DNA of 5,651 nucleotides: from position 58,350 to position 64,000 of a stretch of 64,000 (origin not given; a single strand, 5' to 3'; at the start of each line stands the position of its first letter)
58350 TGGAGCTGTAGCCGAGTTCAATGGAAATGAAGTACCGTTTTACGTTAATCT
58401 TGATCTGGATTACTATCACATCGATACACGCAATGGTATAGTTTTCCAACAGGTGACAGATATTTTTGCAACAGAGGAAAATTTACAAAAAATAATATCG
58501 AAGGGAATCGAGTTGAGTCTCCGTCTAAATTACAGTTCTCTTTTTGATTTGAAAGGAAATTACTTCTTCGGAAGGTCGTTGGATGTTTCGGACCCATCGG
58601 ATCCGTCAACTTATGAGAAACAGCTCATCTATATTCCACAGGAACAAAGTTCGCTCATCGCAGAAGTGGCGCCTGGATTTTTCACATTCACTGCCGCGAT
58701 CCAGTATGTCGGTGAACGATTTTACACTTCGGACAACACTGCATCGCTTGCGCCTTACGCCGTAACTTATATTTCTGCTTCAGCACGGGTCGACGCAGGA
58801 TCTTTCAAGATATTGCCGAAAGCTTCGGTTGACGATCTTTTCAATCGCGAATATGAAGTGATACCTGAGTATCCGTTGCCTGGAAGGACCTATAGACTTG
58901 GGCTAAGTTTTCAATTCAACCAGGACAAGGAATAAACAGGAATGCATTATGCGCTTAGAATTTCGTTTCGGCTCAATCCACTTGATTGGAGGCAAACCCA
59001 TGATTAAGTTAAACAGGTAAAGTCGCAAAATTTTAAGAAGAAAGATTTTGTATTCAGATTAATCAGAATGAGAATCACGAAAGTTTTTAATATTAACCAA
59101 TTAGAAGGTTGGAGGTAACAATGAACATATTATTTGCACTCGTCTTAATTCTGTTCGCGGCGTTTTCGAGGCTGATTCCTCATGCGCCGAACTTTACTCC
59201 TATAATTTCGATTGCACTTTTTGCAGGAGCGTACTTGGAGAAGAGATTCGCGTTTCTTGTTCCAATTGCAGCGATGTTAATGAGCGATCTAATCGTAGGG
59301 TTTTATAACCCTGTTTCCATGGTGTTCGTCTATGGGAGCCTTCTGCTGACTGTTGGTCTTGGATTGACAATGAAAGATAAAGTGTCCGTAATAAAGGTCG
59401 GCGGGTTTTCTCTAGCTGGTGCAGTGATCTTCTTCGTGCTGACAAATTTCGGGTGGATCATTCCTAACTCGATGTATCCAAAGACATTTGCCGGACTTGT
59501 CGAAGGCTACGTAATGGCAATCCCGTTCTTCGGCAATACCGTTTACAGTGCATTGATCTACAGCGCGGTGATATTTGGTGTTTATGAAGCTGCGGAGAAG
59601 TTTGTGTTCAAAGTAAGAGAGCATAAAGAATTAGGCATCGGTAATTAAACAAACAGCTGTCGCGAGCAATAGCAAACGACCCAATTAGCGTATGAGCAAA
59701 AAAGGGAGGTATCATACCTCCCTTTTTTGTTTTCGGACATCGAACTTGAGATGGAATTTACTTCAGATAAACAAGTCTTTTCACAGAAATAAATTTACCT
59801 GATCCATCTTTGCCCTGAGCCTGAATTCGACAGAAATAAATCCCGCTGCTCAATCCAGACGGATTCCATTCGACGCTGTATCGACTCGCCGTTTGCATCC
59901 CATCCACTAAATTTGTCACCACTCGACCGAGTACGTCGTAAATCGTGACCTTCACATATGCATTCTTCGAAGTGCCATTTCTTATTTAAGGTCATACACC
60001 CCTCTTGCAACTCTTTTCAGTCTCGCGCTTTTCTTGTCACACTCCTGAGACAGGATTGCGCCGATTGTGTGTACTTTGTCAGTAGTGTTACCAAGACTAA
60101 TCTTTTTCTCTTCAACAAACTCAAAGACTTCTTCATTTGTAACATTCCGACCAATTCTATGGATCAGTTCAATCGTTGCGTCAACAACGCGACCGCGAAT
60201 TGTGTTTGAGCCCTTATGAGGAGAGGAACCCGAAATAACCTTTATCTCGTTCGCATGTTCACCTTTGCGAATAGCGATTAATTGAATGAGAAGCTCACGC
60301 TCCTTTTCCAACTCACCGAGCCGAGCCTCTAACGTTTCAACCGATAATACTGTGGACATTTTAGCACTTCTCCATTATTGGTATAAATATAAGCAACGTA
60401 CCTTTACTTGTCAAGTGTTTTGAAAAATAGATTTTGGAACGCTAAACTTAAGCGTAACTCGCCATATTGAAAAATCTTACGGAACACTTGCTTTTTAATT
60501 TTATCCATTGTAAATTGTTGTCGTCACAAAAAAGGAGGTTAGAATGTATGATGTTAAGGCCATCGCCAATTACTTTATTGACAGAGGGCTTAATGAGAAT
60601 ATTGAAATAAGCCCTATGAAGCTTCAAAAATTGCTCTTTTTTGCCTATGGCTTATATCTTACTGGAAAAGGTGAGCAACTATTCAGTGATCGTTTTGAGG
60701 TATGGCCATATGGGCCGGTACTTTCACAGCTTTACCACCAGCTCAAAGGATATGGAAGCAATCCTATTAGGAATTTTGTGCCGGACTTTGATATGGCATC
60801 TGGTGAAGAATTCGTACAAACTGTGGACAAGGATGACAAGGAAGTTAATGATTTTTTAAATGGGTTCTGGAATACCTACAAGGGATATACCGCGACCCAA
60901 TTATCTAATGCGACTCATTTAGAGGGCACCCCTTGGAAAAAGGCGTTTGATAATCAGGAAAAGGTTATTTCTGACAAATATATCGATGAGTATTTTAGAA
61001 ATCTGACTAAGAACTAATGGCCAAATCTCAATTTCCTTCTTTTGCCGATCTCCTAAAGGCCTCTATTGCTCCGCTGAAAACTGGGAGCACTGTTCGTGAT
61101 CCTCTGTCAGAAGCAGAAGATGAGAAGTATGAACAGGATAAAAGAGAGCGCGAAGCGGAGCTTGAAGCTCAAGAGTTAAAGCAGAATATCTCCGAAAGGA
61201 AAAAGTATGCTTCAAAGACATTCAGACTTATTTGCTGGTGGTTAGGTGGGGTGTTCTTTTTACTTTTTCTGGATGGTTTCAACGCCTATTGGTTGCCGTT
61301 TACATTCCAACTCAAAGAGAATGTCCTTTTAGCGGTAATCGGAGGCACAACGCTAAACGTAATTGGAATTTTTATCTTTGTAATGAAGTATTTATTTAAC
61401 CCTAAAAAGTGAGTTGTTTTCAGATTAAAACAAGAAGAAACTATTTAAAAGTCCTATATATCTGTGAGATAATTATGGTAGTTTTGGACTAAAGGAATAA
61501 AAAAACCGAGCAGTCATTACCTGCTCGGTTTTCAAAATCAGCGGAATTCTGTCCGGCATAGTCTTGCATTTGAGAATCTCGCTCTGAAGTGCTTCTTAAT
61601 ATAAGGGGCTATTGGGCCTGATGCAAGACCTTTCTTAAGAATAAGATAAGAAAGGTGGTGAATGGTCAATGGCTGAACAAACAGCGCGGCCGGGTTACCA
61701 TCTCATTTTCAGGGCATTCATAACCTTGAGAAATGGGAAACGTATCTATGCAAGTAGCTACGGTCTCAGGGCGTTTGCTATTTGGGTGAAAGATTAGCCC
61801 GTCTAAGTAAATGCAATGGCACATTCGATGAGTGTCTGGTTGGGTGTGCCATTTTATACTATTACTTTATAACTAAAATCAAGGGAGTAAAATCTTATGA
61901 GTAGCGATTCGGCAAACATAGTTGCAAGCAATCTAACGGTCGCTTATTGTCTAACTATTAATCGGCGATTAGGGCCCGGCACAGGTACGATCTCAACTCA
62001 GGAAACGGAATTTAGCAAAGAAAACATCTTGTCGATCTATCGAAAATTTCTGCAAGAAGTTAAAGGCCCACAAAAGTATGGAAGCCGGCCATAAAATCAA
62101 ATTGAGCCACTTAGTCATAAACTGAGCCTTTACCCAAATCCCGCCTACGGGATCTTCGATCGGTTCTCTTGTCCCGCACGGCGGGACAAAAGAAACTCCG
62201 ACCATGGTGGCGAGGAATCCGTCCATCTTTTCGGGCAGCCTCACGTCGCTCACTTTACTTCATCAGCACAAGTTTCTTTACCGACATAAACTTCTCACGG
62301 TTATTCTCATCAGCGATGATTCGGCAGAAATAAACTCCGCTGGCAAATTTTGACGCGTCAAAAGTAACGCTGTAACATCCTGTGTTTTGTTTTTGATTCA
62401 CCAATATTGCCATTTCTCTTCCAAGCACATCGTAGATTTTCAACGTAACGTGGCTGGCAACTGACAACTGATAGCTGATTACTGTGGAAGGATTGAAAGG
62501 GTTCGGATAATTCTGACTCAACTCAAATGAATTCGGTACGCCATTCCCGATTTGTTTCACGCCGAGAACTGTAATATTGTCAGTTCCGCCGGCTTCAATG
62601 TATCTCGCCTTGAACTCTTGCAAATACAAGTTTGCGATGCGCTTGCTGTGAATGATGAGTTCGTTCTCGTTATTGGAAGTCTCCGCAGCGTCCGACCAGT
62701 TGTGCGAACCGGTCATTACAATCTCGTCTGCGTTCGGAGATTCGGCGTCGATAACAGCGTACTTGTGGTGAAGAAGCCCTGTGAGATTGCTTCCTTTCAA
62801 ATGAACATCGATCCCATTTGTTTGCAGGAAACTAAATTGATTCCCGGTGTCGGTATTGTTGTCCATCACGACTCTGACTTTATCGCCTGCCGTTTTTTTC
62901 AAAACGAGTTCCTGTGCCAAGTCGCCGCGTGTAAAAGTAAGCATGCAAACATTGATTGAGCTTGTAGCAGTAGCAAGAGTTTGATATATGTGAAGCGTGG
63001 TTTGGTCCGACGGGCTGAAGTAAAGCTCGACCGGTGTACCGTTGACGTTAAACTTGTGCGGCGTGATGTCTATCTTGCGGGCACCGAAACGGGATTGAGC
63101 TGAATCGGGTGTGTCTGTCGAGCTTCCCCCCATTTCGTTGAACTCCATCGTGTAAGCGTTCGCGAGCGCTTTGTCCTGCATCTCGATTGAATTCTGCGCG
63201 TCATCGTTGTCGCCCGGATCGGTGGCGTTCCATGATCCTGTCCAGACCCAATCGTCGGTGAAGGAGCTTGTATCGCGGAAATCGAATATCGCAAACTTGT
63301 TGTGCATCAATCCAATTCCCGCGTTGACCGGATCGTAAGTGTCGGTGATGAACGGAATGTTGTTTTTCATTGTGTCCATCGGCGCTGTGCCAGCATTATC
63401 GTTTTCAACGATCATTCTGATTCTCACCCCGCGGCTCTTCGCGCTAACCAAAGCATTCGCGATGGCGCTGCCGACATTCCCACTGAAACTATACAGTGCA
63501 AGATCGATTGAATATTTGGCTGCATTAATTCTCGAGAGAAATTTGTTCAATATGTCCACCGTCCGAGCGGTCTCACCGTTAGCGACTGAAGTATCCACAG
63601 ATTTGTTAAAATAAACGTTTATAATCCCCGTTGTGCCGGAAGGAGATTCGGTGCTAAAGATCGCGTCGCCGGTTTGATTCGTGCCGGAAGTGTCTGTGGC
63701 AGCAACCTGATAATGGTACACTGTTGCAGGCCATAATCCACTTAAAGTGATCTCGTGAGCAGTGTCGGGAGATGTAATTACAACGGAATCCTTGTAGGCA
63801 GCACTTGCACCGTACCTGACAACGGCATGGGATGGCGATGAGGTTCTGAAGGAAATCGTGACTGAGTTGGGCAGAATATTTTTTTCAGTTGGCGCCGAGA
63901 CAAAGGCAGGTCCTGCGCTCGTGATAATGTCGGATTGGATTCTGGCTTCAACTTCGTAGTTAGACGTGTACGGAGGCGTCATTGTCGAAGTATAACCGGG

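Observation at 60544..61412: DUF4065/Panacea antitoxin-domain gene translationally coupled to an unrecognisable two-TM protein: candidate novel toxin-antitoxin or abortive-infection pair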

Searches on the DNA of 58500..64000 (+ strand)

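Call 50: search_rna_families(source=window, start=58500, end=64000, threshold=evalue, max_evalue=0.1)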
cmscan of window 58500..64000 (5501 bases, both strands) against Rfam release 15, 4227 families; matches with E-value up to 0.1: 1.
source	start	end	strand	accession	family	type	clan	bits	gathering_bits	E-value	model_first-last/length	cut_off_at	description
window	59691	59771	-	RF02029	sraA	Gene; sRNA;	-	30.5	56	0.094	1-95/95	no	sraA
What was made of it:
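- Tried and rejected: Rfam: only a sub-threshold sraA hit on a palindromic terminator at 59691-59771 (call 50).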

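Call 67: search_dna_similar(query=L063:2486-3435:+, collection=ecoli_genomes, mode=distant, max_evalue=0.01, max_rows=10)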
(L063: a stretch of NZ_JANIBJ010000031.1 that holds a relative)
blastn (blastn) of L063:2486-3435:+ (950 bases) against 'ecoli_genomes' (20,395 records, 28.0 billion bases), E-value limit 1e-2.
No match.

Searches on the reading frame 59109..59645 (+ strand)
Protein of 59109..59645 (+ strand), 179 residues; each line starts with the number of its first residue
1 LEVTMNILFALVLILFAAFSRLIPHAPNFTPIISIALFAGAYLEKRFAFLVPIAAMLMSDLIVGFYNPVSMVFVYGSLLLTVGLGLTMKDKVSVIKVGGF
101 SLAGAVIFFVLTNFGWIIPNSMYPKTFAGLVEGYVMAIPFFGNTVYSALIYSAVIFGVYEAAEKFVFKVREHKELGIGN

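Call 4: search_protein_families(library=pfam, proteins=[window:59109-59645:+], max_evalue=1)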
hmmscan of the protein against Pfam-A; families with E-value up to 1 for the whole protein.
window:59109-59645:+ (179 aa): 3 families
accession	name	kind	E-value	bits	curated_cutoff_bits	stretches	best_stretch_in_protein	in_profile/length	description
PF20221.3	DUF6580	-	1.1e-48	166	27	1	5-164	5-157/162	Family of unknown function (DUF6580)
PF24213.1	DUF7434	-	0.19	12.2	27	1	97-109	9-21/40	Family of unknown function (DUF7434)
PF07698.17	7TM-7TMR_HD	-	0.21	12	29.4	1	7-138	37-173/190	7TM receptor with intracellular HD hydrolase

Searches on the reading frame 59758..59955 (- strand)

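Call 4: search_protein_families(library=pfam, proteins=[window:59758-59955:-], max_evalue=1)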
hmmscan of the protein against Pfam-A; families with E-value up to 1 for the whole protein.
window:59758-59955:- (65 aa): 2 families
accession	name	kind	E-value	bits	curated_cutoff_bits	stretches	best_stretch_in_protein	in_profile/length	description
PF18962.6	Por_Secre_tail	-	3.1e-07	31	27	1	2-56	23-74/75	Secretion system C-terminal sorting domain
PF13860.13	FlgD_ig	-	0.0046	17.3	27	1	2-48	26-77/79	FlgD Ig-like domain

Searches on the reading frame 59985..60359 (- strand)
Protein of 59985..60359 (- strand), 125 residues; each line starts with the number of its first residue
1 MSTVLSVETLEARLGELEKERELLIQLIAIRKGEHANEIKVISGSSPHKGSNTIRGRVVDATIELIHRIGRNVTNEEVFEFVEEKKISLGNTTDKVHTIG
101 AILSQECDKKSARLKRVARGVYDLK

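Call 4: search_protein_families(library=pfam, proteins=[window:59985-60359:-], max_evalue=1)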
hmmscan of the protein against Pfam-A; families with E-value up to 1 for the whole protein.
window:59985-60359:- (125 aa): 2 families
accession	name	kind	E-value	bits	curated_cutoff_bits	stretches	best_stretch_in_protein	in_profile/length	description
PF07528.20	DZF_N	-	0.024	15.1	27.1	1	30-109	102-180/210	DZF N-terminal domain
PF24706.1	DUF7669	-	0.066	13.9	23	1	54-124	2-75/75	Domain of unknown function (DUF7669)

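Call 5: search_protein_families(library=padloc, proteins=[window:59985-60359:-], max_evalue=1)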
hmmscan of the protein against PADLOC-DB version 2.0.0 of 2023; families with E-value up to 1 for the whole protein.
window:59985-60359:- (125 aa): 0 families
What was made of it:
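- Neither protein hits a PADLOC model (call 5).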

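Call 6: search_protein_families(library=ncbifam, proteins=[window:59985-60359:-], max_evalue=1)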
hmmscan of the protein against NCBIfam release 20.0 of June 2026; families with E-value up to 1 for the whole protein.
window:59985-60359:- (125 aa): 0 families

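Call 8: search_protein_families(library=phrogs, proteins=[window:59985-60359:-], max_evalue=1)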
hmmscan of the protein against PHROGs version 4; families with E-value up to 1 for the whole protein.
window:59985-60359:- (125 aa): 0 families
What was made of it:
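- Checked: ORF2 has no significant hit in Pfam, NCBIfam or PADLOC, and only weak PHROG hits at E about 5e-5 (calls 4, 5, 6, 8).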

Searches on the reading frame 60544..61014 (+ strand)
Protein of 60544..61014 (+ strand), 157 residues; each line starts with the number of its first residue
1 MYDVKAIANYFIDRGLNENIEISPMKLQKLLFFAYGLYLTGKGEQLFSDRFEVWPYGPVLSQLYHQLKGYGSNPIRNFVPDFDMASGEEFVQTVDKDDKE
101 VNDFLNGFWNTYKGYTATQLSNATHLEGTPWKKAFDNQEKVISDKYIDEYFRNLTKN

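Call 4: search_protein_families(library=pfam, proteins=[window:60544-61014:+], max_evalue=1)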
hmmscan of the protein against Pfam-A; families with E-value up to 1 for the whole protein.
window:60544-61014:+ (157 aa): 1 family
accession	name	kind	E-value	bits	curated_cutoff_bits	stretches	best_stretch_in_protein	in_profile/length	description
PF13274.11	SocA_Panacea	-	1.5e-20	74.6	25.7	1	27-132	1-113/113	Antitoxin SocA-like, Panacea domain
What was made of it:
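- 60544..61017 (+): panA: 157-aa stand-alone Panacea (DUF4065) antitoxin with no extra N-terminal domain. Pfam PF13274 at E 1.5e-20, 74.6 bits, residues 27-132 (call 4).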

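Call 5: search_protein_families(library=padloc, proteins=[window:60544-61014:+], max_evalue=1)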
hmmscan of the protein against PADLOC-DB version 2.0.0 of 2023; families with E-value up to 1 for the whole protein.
window:60544-61014:+ (157 aa): 0 families

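Call 6: search_protein_families(library=ncbifam, proteins=[window:60544-61014:+], max_evalue=1)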
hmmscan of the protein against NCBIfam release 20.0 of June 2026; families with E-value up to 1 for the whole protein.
window:60544-61014:+ (157 aa): 1 family
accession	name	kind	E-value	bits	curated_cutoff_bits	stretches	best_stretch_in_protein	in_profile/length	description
NF047745.1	SocA_antitoxin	equivalog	3e-32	111.7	190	1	2-151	1-155/176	type VI toxin-antitoxin system SocA family antitoxin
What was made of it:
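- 60544..61017 (+): NCBIfam SocA_antitoxin scores 111.7 bits, below its 190-bit cut-off (call 6).
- On SocA proper (type VI antitoxin, NCBIfam NF047745 equivalog): 111.7 bits (call 6).
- Closest known: SocA-SocB. Same: The NCBIfam SocA model matches ORF1 at E 3e-32 (call 6).
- Closest known: SocA-SocB. Different: The score of 111.7 bits is well below the 190-bit equivalog cut-off (call 6).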

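Call 8: search_protein_families(library=phrogs, proteins=[window:60544-61014:+], max_evalue=1)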
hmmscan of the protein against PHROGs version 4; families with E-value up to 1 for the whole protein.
window:60544-61014:+ (157 aa): 5 families
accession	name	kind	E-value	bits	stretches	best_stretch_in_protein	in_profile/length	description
phrog_1281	-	unknown function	2e-42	146.1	1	1-155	7-154/195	-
phrog_10390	-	unknown function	4.3e-35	122.7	1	4-155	151-295/299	-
phrog_23374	-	unknown function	0.02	16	1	93-147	4-58/80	-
phrog_2661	-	unknown function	0.066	14.9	1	79-140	11-67/121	-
phrog_31425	-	unknown function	0.25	12.1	1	110-152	44-86/172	-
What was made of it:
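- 60544..61017 (+): PHROG 1281 at E 2e-42 (call 8).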

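Call 41: search_dna_similar(query=window:60544-61014:+, collection=plasmids, mode=protein, max_evalue=0.00001, max_rows=60)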
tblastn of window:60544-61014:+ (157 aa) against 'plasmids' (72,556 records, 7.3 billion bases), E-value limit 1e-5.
Records with a match: 69; places in all: 73; records where one place covers at least 80% of the query: 65.
Best place of each record, by identity: <60% 69.
By first word of the organism name: Bacillus 29; Lactobacillus 7; Ligilactobacillus 3; Paenibacillus 3; Spiroplasma 3; Neisseria 2; Pseudomonas 2; Clostridioides 2; Microvirga 2; Enterobacter 1; and 15 more.
By predicted mobility (MOB-suite, as given by PLSDB): non-mobilizable 53; conjugative 9; mobilizable 7.
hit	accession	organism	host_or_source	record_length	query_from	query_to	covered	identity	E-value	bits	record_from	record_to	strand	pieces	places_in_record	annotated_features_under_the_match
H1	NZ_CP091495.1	Enterobacter cloacae complex sp. ECL405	cell culture,bronchoalveolar lavage ...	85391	2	149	94%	36.4%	3e-12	95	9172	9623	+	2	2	Panacea domain-containing protein | hypothetical protein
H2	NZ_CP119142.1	Neisseria gonorrhoeae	Homo sapiens,whole organism,synovial ...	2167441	1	153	97%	33.1%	3e-11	67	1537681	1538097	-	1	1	none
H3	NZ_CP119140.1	Neisseria gonorrhoeae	Homo sapiens,whole organism,blood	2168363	1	153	97%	33.1%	3e-11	67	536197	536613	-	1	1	none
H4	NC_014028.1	Salinibacter ruber M8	-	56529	2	154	97%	32.7%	2e-20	93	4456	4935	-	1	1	type II toxin-antitoxin system antitoxin SocA domain-containing ...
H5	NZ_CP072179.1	Lactobacillus gasseri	Homo sapiens,stool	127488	2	151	96%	33.1%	5e-13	72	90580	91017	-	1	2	type II toxin-antitoxin system antitoxin SocA domain-containing ...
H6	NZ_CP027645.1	Ligilactobacillus salivarius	hen,single cell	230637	1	151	96%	32.5%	8e-14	74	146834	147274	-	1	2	type II toxin-antitoxin system antitoxin SocA domain-containing ...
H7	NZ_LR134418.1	Legionella adelaidensis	environmental,Cooling tower water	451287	1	151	96%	32.3%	3e-13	73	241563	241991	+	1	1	type II toxin-antitoxin system antitoxin SocA domain-containing ...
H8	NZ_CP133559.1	Bacillus wiedmannii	Thaumetopoea processionea,liquid culture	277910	1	156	99%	31.1%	1e-11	68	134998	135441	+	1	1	type II toxin-antitoxin system antitoxin SocA domain-containing ...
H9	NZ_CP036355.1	Bacillus sp. SYJ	Pelodiscus sinensis,tissue sample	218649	1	156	99%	31.1%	2e-11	67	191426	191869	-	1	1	type II toxin-antitoxin system antitoxin SocA domain-containing ...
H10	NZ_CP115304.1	Bacillus tropicus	Tryonyx sinensis (Chinese soft-shell ...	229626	1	156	99%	31.1%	2e-11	67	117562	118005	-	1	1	type II toxin-antitoxin system antitoxin SocA domain-containing ...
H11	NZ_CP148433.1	Escherichia coli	Chicken,single cell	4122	7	151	92%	33.1%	3e-12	70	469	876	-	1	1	type II toxin-antitoxin system antitoxin SocA domain-containing ...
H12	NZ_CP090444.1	Rhodococcus sp. DMF-1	pure culture,surface marine water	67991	7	151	92%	32.7%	3e-12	70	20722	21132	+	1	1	type II toxin-antitoxin system antitoxin SocA domain-containing ...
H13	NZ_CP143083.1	Shewanella khirikhana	shrimp,mixed culture,intestine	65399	1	152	97%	31.0%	7e-16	81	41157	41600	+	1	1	type II toxin-antitoxin system antitoxin SocA domain-containing ...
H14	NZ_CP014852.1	Bacillus thuringiensis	soil,soil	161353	1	134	85%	35.0%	2e-15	79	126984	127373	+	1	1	type II toxin-antitoxin system antitoxin SocA domain-containing ...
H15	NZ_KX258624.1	Bacillus thuringiensis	-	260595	1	134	85%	35.0%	2e-15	79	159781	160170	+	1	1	type II toxin-antitoxin system antitoxin SocA domain-containing ...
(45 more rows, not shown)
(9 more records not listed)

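Call 42: get_annotated_region(hit=H1, flank=1500)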
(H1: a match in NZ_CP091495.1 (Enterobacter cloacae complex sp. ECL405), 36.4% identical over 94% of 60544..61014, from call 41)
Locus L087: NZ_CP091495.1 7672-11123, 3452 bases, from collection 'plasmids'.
description: Enterobacter cloacae complex sp. ECL405 plasmid unnamed3, complete sequence
organism: Enterobacter cloacae complex sp. ECL405 (NCBI taxid 2912630)
taxonomy: Bacteria; Pseudomonadota; Gammaproteobacteria; Enterobacterales; Enterobacteriaceae; Enterobacter; Enterobacter cloacae complex sp. ECL405
host: -; source: cell culture,bronchoalveolar lavage fluid; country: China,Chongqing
typing (MOB-suite, as given by PLSDB): non-mobilizable
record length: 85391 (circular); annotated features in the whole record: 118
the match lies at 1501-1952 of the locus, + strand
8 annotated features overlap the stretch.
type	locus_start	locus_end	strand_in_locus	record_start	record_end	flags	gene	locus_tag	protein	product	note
CDS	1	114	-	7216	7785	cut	-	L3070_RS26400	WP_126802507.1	toxin YdaT family protein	-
CDS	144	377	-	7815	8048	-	-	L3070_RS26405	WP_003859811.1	helix-turn-helix domain-containing protein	-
CDS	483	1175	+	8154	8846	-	-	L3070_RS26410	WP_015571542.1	helix-turn-helix transcriptional regulator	-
CDS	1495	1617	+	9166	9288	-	-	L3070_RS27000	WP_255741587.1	hypothetical protein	-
CDS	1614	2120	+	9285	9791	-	-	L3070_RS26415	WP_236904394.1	Panacea domain-containing protein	-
CDS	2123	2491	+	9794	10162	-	-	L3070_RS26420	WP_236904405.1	hypothetical protein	-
CDS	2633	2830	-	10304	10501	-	-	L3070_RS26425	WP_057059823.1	hypothetical protein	-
CDS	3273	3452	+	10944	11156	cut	-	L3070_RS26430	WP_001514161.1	hypothetical protein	-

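Call 43: get_annotated_region(hit=H11, flank=1500)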
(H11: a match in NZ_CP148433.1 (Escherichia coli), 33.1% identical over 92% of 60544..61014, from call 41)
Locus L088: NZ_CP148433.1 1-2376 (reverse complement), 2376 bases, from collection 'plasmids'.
description: Escherichia coli strain Z1323CEC0013 plasmid pZ1323CEC0013_1-7, complete sequence
organism: Escherichia coli (NCBI taxid 562)
taxonomy: Bacteria; Pseudomonadota; Gammaproteobacteria; Enterobacterales; Enterobacteriaceae; Escherichia; Escherichia coli
host: -; source: Chicken,single cell; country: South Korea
typing (MOB-suite, as given by PLSDB): non-mobilizable
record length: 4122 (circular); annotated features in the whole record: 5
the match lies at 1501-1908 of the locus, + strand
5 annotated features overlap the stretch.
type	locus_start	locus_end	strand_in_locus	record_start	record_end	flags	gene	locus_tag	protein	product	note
CDS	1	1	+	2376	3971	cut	-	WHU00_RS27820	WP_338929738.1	transglycosylase SLT domain-containing protein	-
CDS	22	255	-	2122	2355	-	-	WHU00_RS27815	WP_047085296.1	hypothetical protein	-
CDS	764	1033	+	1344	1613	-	-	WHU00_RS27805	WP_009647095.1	phage tail fiber C-terminal domain-containing protein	-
CDS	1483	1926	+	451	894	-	-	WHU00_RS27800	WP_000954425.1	type II toxin-antitoxin system antitoxin SocA domain-containing protein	-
CDS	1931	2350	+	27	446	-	-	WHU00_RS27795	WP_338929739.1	hypothetical protein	-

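Call 44: get_annotated_region(hit=H4, flank=1500)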
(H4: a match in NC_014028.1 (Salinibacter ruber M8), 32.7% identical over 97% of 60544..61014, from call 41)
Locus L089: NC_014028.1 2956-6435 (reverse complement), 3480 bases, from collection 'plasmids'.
description: Salinibacter ruber M8 plasmid pSR56, complete sequence
organism: Salinibacter ruber M8 (NCBI taxid 761659)
taxonomy: Bacteria; Rhodothermota; Rhodothermia; Rhodothermales; Salinibacteraceae; Salinibacter; Salinibacter ruber; Salinibacter ruber M8
host: -; source: -; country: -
typing (MOB-suite, as given by PLSDB): non-mobilizable
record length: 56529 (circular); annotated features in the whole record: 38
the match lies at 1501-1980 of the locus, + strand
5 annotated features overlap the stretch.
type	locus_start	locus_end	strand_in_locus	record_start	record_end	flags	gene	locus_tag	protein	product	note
CDS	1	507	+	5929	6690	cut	-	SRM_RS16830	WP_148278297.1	hypothetical protein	-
CDS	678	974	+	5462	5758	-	-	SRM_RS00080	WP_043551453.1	metal-dependent hydrolase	-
CDS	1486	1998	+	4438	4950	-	-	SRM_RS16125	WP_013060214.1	type II toxin-antitoxin system antitoxin SocA domain-containing protein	-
CDS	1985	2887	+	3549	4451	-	-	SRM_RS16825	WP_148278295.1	hypothetical protein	-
CDS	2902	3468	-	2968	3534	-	-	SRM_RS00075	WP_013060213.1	recombinase family protein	GO:0006310 - DNA recombination [Evidence IEA]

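Call 79: search_solved_structures(query=window:60544-61014:+, max_evalue=0.01)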
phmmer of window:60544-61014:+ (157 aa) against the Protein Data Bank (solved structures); distinct sequences matched with E-value up to 0.01: 0.
